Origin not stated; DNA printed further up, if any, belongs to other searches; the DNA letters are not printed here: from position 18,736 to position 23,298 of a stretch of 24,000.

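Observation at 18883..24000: Giant NACHT/STAND NTPase with Mrr-like nuclease head, wired directly behind a type I R-M specificity gene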

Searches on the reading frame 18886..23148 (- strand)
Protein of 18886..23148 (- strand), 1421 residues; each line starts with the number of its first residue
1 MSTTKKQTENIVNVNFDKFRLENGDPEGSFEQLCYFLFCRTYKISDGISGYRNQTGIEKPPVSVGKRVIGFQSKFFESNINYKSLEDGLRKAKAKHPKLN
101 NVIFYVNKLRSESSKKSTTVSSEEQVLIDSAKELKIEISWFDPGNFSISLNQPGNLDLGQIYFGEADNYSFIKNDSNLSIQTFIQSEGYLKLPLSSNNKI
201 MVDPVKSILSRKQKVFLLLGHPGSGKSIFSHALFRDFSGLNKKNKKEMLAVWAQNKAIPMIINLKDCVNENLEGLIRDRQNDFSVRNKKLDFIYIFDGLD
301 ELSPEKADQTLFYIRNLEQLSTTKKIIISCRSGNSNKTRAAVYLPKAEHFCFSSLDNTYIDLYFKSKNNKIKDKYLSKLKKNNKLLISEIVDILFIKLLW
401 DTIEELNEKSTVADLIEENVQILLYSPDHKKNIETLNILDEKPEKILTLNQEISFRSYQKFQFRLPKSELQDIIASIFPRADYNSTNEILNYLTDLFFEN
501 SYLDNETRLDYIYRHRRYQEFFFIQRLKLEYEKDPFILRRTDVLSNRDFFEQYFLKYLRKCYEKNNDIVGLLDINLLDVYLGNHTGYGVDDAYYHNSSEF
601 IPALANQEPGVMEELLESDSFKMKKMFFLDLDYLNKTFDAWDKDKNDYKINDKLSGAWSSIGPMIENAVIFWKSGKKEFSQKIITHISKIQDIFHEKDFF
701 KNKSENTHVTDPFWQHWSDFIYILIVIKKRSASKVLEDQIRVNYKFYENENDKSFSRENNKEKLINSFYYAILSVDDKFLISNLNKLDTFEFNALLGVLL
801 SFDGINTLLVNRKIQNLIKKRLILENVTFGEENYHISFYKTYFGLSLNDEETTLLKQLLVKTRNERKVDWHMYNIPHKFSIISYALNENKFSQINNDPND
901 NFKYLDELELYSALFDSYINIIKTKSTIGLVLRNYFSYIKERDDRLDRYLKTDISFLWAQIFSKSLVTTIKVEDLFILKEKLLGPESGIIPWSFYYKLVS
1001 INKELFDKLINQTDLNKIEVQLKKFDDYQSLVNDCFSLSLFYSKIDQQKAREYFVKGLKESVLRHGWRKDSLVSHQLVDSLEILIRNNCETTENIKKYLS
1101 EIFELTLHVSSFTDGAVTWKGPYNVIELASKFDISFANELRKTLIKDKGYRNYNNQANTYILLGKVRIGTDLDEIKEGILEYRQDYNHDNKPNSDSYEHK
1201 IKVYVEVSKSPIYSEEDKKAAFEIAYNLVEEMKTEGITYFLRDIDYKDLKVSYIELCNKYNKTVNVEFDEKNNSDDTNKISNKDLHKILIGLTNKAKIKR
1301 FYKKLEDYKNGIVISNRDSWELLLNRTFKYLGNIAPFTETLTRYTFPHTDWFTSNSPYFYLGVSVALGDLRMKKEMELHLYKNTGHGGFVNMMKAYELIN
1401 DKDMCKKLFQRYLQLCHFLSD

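Call 5: search_protein_families(library=pfam, proteins=[window:18886-23148:-], max_evalue=1)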
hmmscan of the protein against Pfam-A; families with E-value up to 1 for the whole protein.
window:18886-23148:- (1421 aa): 8 families
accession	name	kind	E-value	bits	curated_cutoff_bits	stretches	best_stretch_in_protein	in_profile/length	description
PF24883.2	NPHP3_N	-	0.00034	21.3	24.8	1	209-238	16-47/164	Nephrocystin 3, N-terminal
PF05729.18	NACHT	-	0.003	17.8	26.7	1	215-341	2-139/167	NACHT domain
PF08795.16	DUF1796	-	0.047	13.9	23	1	296-413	35-141/166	Putative papain-like cysteine peptidase (DUF1796)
PF09025.15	T3SS_needle_reg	-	0.062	13.7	25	0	232-277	82-127/145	YopR, type III needle-polymerisation regulator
PF17177.10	PPR_long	-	0.076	12.8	27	1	1218-1323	101-200/211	Pentacotripeptide-repeat region of PRORP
PF20707.3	bDLD2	-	0.13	13.1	25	0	403-436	55-88/93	Bacterial Death-like domain 2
PF13671.12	AAA_33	-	0.15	12.8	27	1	215-250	1-38/143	AAA domain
PF13086.12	AAA_11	-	0.29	11.3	27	0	205-263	10-70/257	AAA domain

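Call 6: search_protein_families(library=padloc, proteins=[window:18886-23148:-], max_evalue=1)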
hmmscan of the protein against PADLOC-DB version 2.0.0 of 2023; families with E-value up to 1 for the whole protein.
window:18886-23148:- (1421 aa): 1 family
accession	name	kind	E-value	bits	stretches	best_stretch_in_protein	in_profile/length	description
PDLC02169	Avs4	-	8.3e-35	117.4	1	12-236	2-231/1570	-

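Call 7: search_protein_families(library=ncbifam, proteins=[window:18886-23148:-], max_evalue=1)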
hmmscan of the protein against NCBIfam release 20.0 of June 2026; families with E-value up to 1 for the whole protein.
window:18886-23148:- (1421 aa): 2 families
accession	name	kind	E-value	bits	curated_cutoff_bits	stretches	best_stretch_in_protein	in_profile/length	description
NF041815.1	Avs4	equivalog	1.3e-37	128.6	1500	1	19-235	5-227/1579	AVAST type 4 anti-phage nuclease Avs4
NF058535.1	antiphage_EruA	equivalog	0.011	13.8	1000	1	294-333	72-111/1318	NACHT domain-containing antiphage protein EruA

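Call 10: find_homologous_proteins(query=window:18886-23148:-)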
Query window:18886-23148:- (1421 aa): 119 proteins with E <= 0.001 among 8000 candidates.
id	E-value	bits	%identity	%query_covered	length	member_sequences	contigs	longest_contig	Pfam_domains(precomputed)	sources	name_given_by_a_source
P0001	0.0e+0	3186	100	100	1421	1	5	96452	-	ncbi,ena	-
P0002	0.0e+0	1556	49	100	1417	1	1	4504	-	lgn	-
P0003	0.0e+0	1545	50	99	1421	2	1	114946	-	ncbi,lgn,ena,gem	ncbi:MAG: hypothetical protein ABSF88_11840 [Candidatus Aminicenantales bacterium]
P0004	0.0e+0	1465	49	96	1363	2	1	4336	-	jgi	jgi:hypothetical protein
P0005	0.0e+0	1440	48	99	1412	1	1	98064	-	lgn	-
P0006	0.0e+0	1434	48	99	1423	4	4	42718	-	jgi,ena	-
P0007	0.0e+0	1386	46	99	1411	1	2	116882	-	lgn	-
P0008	0.0e+0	1373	45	100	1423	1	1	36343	PF24883.3,PF05729.19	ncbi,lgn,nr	ncbi:NACHT domain-containing protein [Candidatus Wolfebacteria bacterium]|nr:NACHT domain-containing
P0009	0.0e+0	1311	45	99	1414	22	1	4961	-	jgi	-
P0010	0.0e+0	1303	45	99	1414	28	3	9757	-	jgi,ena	-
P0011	0.0e+0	1290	45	99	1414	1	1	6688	-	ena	-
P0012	0.0e+0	1283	42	99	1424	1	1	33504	PF24883.3,PF05729.19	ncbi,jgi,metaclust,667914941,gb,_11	metaclust:\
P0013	0.0e+0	1275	44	99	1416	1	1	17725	-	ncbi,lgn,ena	-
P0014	0.0e+0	1259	44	99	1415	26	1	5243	-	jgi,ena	-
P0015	0.0e+0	1232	42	99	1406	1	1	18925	-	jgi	-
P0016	0.0e+0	1227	44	99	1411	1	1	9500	PF05729.19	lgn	-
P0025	0.0e+0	1197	43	99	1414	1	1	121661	-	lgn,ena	-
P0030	0.0e+0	1187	43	99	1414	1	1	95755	PF05729.19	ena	-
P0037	0.0e+0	1169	42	99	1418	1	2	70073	PF05729.19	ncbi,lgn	-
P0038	0.0e+0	1169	42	99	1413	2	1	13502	PF05729.19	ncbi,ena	-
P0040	0.0e+0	1167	42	99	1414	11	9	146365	-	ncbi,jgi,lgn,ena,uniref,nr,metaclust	ncbi:MAG: hypothetical protein COX80_02335 [Candidatus Magasanikbacteria bacterium CG_4_10_14_0_2_um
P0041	0.0e+0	1167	42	99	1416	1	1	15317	PF05729.19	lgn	-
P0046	0.0e+0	1145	41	99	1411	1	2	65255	PF24883.3,PF05729.19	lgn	-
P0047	0.0e+0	1144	41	99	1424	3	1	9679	PF24883.3,PF05729.19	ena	-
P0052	0.0e+0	1090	39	99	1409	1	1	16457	PF24883.3,PF05729.19,PF20720.4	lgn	-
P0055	0.0e+0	1070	41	99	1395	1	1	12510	PF05729.19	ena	-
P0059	0.0e+0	1046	39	99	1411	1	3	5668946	-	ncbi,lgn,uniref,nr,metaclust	ncbi:hypothetical protein QNH39_07020 [Neobacillus novalis]|uniref:NACHT domain-containing protein n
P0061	0.0e+0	1038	38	99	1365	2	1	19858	PF05729.19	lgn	-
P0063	0.0e+0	1029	40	99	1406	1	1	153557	-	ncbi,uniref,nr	ncbi:hypothetical protein COD78_00140 [Bacillus cereus]|uniref:NACHT domain-containing protein n=1 T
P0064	0.0e+0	1027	39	99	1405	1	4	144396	-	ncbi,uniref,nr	ncbi:hypothetical protein COM13_12895 [Bacillus pseudomycoides]|uniref:NACHT domain-containing prote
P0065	0.0e+0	1021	39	99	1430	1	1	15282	PF05729.19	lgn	-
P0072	7.4e-292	990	38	99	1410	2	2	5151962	-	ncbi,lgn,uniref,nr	ncbi:hypothetical protein C2I28_10310 [Priestia megaterium]|uniref:NACHT domain-containing protein n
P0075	2.0e-285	969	38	99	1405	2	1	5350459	-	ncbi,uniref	ncbi:NACHT domain-containing protein [Bacillus thuringiensis]|uniref:NACHT domain-containing protein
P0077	1.3e-278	946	39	99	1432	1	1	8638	PF24883.3,PF05729.19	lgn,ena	-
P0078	4.6e-276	938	37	99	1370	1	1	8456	PF05729.19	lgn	-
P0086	8.7e-266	904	35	99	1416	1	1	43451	PF24883.3,PF05729.19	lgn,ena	-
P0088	8.8e-263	894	36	99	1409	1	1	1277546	PF24883.3,PF05729.19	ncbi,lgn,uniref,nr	ncbi:NACHT domain-containing protein [Lacibacter cauensis]|uniref:NACHT domain-containing protein n=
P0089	2.2e-258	879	35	99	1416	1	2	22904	PF05729.19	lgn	-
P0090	1.3e-252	860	36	99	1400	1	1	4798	PF05729.19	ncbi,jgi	jgi:hypothetical protein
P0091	3.2e-252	859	33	99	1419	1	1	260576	PF05729.19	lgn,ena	-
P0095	2.2e-238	813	35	99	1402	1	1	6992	PF24883.3,PF05729.19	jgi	jgi:hypothetical protein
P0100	1.2e-203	698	44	57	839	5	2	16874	PF05729.19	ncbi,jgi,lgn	-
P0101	9.1e-203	695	43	60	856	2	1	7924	PF24883.3,PF05729.19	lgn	-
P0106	9.0e-175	602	30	85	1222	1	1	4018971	PF24883.3,PF05729.19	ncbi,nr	ncbi:MAG: NACHT domain-containing protein [Myxococcales bacterium]|nr:MAG: NACHT domain-containing p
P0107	5.3e-169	583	39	43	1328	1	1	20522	PF05729.19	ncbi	ncbi:MAG: NACHT domain-containing protein [Chryseobacterium culicis]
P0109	6.3e-155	536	39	43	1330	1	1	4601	PF05729.19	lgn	-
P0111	2.6e-136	475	33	43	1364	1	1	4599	PF05729.19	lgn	-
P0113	8.1e-132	460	27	99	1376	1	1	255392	-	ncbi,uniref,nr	ncbi:hypothetical protein QGM71_12290 [Virgibacillus sp. C22-A2]|uniref:NACHT domain-containing prot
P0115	1.3e-125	439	27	99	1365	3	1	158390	-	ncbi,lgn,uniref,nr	ncbi:hypothetical protein SAMN02745196_02320 [Clostridium collagenovorans DSM 3089]|uniref:NACHT dom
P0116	1.3e-121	426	39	43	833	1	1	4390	PF05729.19,PF20720.4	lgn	-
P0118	9.9e-21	92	33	16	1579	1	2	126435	-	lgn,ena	-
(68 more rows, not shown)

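Call 11: search_solved_structures(query=window:18886-23148:-, max_evalue=1, show_alignments=2)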
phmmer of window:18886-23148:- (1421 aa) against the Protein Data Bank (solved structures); distinct sequences matched with E-value up to 1: 1.
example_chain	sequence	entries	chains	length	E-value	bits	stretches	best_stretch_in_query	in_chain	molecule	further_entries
8dgf_A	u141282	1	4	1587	5.4e-17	64.3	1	12-114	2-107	ATP-binding protein Avs4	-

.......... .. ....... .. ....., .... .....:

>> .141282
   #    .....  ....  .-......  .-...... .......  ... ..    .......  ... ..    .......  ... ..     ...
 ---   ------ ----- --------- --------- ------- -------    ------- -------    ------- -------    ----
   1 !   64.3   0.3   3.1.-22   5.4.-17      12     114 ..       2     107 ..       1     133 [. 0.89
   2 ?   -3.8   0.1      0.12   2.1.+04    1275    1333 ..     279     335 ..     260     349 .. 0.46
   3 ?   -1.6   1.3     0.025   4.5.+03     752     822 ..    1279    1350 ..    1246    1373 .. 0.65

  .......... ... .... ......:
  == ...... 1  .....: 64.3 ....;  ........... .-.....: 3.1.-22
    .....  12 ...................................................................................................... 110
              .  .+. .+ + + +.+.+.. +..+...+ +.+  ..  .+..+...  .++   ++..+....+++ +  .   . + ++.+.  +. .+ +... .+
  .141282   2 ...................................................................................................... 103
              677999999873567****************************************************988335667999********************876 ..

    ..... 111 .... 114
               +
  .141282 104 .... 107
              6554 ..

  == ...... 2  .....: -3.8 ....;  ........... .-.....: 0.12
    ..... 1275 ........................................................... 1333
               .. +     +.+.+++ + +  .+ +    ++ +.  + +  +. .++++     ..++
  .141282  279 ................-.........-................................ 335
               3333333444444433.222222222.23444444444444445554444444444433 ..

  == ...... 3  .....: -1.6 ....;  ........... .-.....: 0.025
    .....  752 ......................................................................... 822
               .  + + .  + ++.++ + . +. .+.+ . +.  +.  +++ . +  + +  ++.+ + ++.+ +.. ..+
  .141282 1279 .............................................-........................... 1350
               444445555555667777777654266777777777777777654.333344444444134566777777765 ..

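Call 12: find_encoding_contigs(protein=P0001, flank=10000, max_places=5)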
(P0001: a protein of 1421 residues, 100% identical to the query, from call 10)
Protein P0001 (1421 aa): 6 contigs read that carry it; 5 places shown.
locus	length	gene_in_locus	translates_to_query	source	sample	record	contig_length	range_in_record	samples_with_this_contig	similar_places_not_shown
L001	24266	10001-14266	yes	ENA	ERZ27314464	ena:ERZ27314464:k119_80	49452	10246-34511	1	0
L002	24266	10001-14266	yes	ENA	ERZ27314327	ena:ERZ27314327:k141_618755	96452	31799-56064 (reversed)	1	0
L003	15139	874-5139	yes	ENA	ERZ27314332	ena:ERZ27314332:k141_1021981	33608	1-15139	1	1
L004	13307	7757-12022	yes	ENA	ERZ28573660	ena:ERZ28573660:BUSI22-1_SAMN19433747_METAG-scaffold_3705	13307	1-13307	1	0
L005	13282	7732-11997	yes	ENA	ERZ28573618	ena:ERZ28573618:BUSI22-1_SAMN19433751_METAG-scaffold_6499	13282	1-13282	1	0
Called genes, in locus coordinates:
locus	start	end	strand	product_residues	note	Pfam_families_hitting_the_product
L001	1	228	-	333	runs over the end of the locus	PF00188:CAP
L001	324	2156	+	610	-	-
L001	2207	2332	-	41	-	-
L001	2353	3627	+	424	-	PF09903:DUF2130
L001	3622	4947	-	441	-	PF00239:Resolvase, PF07508:Recombinase, PF13408:Zn_ribbon_recom (weak)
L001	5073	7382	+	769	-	PF13588:HSDR_N_2 (weak), PF04851:ResIII, PF00270:DEAD, PF18766:SWI2_SNF2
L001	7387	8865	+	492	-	PF12161:HsdM_N, PF02384:N6_Mtase, PF01170:UPF0020, PF07669:Eco57I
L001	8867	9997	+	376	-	PF01420:Methylase_S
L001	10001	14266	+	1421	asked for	-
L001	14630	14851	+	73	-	-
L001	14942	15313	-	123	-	PF18932:DUF5681 (faint)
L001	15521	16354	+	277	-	-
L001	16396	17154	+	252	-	PF06044:DpnI, PF17726:DpnI_C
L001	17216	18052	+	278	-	PF01522:Polysacc_deac_1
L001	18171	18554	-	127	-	PF02452:PemK_toxin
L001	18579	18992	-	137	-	PF01863:YgjP-like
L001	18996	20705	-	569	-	PF01569:PAP2 (weak), PF22778:VCPO_2nd (weak)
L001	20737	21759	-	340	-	PF00708:Acylphosphatase, PF01255:Prenyltransf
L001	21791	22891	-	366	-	PF01926:MMR_HSR1, PF02421:FeoB_N (weak), PF06071:YchF-GTPase_C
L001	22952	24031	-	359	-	PF02113:Peptidase_S13, PF13354:Beta-lactamase2 (faint), PF02113:Peptidase_S13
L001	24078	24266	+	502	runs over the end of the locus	PF00009:GTP_EFTU, PF01926:MMR_HSR1, PF08477:Roc (weak), PF22042:EF-G_D2, PF11987:IF-2, PF03144:GTP_EFTU_D2 (weak)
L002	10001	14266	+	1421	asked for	-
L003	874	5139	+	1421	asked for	-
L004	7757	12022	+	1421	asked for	-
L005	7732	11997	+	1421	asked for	-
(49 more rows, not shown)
